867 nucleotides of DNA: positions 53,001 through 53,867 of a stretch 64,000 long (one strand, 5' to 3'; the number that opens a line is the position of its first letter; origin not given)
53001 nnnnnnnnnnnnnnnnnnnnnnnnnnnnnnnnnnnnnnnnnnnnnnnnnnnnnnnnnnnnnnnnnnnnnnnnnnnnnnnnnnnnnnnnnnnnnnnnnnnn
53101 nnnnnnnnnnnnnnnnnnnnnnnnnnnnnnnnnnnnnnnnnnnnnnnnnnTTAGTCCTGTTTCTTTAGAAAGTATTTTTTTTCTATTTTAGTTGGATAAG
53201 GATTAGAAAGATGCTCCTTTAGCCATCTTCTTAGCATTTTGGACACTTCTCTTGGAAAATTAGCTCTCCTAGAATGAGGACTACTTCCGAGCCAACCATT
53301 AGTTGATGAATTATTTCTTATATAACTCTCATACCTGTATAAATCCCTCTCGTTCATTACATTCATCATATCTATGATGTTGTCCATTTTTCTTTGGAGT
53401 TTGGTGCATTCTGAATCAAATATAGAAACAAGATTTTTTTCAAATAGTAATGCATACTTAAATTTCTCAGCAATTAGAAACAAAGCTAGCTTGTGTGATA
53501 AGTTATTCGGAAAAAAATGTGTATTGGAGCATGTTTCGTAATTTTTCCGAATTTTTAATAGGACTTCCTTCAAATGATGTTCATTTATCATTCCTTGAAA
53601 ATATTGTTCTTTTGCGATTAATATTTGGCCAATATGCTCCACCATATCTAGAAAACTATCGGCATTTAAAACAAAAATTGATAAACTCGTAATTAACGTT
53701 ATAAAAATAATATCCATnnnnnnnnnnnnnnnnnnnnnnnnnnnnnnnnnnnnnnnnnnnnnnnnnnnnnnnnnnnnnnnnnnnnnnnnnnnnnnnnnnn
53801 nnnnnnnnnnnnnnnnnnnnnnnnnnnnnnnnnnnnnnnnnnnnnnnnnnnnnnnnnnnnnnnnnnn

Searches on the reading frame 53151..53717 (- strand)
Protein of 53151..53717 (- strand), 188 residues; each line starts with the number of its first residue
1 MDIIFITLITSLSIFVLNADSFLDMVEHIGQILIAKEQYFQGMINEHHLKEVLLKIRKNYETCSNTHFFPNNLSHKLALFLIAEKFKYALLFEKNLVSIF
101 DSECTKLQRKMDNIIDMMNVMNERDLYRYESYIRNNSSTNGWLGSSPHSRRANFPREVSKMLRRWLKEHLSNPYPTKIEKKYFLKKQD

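Call 53: search_protein_families(library=pfam, proteins=[window:53151-53717:-], max_evalue=0.01)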
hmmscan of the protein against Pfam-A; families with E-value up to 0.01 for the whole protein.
window:53151-53717:- (188 aa): 1 family
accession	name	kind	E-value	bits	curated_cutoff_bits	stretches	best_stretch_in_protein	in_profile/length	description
PF05920.17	Homeobox_KN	-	7.9e-06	26.1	24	1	165-186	1-22/40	Homeobox KN domain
